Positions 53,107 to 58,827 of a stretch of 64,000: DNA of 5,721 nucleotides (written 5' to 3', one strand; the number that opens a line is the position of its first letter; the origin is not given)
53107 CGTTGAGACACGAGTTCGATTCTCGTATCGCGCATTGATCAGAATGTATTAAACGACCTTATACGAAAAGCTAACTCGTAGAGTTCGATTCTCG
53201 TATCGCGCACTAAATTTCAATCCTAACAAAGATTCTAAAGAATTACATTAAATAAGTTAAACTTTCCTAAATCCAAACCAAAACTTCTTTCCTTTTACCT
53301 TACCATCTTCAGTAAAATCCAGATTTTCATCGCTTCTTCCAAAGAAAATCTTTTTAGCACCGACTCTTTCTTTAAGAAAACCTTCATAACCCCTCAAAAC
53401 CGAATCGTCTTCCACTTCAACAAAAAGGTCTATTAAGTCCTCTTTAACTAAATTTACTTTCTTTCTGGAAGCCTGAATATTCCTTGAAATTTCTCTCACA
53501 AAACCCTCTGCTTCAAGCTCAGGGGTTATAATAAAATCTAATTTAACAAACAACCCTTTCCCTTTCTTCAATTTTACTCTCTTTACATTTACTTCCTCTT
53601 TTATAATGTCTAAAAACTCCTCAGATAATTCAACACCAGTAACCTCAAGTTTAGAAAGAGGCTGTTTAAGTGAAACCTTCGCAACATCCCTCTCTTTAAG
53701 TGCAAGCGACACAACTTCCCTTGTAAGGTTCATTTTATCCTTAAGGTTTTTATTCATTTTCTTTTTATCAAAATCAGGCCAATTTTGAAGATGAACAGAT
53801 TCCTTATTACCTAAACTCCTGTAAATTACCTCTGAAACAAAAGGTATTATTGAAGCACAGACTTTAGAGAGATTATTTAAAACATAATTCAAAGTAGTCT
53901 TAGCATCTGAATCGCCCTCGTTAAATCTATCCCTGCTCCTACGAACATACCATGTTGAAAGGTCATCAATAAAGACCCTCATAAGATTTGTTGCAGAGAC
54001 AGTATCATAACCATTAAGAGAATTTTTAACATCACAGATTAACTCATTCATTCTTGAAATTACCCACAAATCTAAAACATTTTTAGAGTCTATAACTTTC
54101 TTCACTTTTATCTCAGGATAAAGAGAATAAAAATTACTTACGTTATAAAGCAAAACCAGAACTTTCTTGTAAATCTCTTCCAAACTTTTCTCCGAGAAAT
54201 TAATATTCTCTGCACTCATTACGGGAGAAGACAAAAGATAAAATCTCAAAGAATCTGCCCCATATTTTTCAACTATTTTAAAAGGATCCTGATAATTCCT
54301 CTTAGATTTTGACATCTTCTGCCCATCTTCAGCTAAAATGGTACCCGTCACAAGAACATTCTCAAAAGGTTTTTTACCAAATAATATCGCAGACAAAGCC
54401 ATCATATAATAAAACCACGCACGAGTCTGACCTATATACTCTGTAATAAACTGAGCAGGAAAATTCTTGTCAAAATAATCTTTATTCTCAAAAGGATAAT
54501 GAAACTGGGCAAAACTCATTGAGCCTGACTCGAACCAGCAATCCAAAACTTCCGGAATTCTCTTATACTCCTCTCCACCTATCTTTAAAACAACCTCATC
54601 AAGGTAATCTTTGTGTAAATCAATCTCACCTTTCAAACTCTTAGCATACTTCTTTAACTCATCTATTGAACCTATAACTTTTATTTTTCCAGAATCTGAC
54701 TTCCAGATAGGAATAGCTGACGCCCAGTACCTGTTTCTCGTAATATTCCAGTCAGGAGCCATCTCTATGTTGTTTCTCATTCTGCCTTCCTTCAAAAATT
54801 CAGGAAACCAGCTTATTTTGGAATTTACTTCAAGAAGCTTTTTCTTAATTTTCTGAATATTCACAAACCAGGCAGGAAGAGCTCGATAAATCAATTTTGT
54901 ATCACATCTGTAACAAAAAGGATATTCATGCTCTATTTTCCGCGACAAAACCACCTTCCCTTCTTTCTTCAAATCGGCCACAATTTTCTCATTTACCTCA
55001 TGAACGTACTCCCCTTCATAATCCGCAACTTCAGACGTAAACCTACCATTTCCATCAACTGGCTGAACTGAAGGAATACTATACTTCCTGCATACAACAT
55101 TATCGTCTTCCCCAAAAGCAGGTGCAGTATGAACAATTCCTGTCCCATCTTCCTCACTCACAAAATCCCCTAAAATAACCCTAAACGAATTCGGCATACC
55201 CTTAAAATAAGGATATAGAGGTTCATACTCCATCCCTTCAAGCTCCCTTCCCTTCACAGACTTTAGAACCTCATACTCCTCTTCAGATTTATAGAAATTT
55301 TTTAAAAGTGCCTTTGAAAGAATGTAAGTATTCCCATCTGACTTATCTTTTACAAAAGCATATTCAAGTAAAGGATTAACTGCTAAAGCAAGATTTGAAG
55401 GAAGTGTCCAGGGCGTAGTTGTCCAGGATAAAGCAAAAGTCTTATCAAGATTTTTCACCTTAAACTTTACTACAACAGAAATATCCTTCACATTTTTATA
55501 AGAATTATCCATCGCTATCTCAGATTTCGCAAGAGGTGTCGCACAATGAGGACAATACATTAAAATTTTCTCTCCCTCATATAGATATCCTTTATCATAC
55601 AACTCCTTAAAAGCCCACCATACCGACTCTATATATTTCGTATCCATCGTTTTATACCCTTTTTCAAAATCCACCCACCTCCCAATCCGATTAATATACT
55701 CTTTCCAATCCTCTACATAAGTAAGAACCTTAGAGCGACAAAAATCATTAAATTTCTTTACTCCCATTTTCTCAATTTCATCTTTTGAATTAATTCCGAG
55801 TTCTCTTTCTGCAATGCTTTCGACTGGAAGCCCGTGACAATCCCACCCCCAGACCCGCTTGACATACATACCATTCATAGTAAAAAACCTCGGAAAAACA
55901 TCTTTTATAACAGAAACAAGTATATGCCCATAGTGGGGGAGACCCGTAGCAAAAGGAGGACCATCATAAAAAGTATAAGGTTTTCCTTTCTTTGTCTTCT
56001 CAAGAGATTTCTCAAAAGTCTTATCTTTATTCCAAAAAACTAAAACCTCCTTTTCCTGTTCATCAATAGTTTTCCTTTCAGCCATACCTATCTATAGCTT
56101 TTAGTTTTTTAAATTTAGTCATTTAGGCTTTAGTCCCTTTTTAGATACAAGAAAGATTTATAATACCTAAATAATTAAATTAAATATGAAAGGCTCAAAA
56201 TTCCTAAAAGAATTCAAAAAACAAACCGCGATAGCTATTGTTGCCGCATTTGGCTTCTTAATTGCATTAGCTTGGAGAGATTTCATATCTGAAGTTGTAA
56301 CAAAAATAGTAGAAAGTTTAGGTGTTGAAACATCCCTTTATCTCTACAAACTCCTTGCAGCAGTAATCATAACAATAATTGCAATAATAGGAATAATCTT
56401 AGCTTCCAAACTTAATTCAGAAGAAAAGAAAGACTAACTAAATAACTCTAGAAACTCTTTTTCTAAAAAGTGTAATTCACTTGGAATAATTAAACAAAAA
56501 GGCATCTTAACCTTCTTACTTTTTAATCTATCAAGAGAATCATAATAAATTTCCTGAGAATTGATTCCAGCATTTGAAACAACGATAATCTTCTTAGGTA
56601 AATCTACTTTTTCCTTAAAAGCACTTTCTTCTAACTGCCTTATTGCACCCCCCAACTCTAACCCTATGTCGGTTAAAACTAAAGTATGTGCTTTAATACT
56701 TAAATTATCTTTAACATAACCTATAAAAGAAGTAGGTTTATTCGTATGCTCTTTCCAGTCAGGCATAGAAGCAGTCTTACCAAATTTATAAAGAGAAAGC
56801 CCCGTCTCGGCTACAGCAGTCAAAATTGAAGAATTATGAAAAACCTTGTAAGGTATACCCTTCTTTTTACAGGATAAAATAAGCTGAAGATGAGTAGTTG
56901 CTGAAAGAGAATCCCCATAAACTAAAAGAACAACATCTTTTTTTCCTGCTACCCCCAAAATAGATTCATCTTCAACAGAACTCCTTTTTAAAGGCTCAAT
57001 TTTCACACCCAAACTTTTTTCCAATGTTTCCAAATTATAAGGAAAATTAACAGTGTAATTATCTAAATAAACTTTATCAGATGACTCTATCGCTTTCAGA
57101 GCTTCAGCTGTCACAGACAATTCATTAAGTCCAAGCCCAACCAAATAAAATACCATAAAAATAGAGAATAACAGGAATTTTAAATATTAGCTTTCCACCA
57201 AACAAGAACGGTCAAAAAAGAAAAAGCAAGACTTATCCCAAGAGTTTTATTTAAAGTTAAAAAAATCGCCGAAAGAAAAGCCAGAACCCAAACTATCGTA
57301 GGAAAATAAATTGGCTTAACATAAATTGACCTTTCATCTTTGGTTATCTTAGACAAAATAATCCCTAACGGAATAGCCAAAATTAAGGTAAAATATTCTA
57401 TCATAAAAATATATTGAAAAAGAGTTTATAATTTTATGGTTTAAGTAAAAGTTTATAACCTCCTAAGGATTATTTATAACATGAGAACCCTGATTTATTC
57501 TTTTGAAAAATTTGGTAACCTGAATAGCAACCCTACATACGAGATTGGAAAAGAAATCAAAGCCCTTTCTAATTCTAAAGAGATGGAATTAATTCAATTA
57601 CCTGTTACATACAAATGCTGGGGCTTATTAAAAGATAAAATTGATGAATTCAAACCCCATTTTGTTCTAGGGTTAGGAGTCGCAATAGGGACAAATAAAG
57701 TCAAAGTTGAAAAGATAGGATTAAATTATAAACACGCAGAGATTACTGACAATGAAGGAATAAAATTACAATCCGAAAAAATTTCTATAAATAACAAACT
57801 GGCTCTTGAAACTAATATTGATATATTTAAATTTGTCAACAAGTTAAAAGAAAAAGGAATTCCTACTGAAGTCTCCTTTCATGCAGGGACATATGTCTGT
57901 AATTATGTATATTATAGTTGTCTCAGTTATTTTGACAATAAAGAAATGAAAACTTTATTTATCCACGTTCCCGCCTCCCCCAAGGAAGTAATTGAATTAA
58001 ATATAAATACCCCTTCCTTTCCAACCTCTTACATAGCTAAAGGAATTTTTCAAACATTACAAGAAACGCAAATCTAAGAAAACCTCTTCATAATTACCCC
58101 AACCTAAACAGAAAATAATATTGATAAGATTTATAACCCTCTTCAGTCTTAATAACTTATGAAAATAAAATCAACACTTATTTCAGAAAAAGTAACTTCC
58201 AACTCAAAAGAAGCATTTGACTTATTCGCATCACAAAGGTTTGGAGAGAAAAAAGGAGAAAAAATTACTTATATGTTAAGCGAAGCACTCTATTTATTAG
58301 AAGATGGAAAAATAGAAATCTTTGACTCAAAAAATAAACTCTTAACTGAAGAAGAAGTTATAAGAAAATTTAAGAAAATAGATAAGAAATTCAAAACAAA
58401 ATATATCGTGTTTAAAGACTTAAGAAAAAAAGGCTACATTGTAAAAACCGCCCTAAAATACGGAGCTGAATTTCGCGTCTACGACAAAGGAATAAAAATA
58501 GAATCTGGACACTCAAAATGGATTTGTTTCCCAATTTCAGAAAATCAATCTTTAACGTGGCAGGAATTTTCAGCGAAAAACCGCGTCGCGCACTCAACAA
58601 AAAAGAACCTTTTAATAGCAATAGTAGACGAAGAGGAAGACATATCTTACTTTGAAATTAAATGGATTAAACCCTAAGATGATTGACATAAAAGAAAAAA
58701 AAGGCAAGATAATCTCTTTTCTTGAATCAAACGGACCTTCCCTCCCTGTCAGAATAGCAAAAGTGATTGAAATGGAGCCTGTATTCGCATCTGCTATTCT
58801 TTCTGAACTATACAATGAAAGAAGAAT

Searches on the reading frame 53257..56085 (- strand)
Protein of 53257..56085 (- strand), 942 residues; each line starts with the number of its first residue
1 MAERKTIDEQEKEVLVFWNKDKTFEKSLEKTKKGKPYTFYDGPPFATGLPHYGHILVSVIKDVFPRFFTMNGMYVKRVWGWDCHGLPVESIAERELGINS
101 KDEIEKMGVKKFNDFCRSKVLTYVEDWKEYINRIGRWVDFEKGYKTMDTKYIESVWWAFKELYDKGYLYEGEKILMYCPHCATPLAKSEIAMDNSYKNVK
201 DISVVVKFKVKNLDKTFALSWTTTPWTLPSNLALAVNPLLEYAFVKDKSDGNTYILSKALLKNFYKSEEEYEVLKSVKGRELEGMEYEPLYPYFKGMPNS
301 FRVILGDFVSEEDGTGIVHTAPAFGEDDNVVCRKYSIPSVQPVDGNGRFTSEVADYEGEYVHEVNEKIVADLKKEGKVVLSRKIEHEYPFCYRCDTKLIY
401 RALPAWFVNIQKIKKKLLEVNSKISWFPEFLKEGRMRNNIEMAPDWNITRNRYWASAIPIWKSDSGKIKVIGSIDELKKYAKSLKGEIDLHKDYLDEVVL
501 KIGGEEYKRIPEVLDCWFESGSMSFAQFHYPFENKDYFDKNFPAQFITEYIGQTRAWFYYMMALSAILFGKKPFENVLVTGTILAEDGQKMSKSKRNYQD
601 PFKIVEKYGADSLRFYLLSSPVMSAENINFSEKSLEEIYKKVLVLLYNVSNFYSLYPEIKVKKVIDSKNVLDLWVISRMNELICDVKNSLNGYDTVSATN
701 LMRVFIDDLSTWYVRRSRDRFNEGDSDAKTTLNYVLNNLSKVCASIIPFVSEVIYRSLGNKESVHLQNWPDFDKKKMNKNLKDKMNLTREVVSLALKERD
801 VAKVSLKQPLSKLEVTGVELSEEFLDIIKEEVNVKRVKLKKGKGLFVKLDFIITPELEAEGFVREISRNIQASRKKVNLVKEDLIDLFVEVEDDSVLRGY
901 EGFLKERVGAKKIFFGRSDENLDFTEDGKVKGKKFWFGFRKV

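Call 38: find_homologous_proteins(query=window:53257-56085:-, max_evalue=1e-100)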
Query window:53257-56085:- (942 aa): 7999 proteins with E <= 1e-100 among 8000 candidates; the best 120 are listed.
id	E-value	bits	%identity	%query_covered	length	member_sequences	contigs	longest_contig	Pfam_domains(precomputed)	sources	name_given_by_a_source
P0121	0.0e+0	2156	100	100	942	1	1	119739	PF09334.18,PF08264.20,PF00133.29,PF19302.5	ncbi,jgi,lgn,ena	ncbi:MAG: isoleucine--tRNA ligase [Candidatus Pacearchaeota archaeon]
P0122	0.0e+0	1496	68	99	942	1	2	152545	PF09334.18,PF08264.20,PF00133.29,PF19302.5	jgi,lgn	jgi:isoleucyl-tRNA synthetase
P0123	0.0e+0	1489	68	100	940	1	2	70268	PF09334.18,PF08264.20,PF00133.29,PF19302.5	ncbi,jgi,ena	-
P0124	0.0e+0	1487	70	96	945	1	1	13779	PF09334.18,PF08264.20,PF00133.29,PF19302.5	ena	-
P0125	0.0e+0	1484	70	96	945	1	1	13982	PF09334.18,PF08264.20,PF00133.29,PF19302.5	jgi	-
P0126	0.0e+0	1484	69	98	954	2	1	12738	PF09334.18,PF08264.20,PF00133.29,PF19302.5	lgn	-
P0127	0.0e+0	1483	68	99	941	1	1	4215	PF09334.18,PF08264.20,PF00133.29,PF19302.5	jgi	-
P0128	0.0e+0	1480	69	97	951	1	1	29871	PF09334.18,PF01406.26,PF08264.20,PF00133.29,PF19302.5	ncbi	-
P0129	0.0e+0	1479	67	99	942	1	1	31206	PF09334.18,PF08264.20,PF00133.29,PF19302.5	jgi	jgi:isoleucyl-tRNA synthetase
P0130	0.0e+0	1478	67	99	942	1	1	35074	PF09334.18,PF08264.20,PF00133.29,PF19302.5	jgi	-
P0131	0.0e+0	1477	67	98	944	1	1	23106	PF09334.18,PF08264.20,PF13603.13,PF00133.29,PF19302.5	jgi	jgi:isoleucyl-tRNA synthetase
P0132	0.0e+0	1475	67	100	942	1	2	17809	PF09334.18,PF08264.20,PF00133.29,PF19302.5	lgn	-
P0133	0.0e+0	1474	68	99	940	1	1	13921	PF09334.18,PF08264.20,PF00133.29,PF19302.5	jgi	jgi:isoleucyl-tRNA synthetase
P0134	0.0e+0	1471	68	99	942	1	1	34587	PF09334.18,PF08264.20,PF00133.29,PF19302.5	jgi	jgi:isoleucyl-tRNA synthetase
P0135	0.0e+0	1471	67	100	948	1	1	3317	PF09334.18,PF08264.20,PF00133.29,PF19302.5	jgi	-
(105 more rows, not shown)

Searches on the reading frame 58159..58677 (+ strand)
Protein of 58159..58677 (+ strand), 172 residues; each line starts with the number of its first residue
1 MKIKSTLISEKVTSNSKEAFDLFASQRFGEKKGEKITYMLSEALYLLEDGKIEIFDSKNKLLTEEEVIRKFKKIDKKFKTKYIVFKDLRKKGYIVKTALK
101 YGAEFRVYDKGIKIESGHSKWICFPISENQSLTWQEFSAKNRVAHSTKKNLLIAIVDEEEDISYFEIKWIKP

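Call 59: search_protein_families(library=pfam, proteins=[window:58159-58677:+], max_evalue=0.01)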
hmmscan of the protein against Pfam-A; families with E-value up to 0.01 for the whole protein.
window:58159-58677:+ (172 aa): 2 families
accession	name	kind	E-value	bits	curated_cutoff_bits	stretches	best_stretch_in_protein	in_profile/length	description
PF01974.23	tRNA_int_endo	-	2.5e-27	95.2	27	1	78-164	1-85/85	tRNA intron endonuclease, catalytic C-terminal domain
PF02778.19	tRNA_int_endo_N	-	2.4e-09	37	21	1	4-67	2-66/67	tRNA intron endonuclease, N-terminal domain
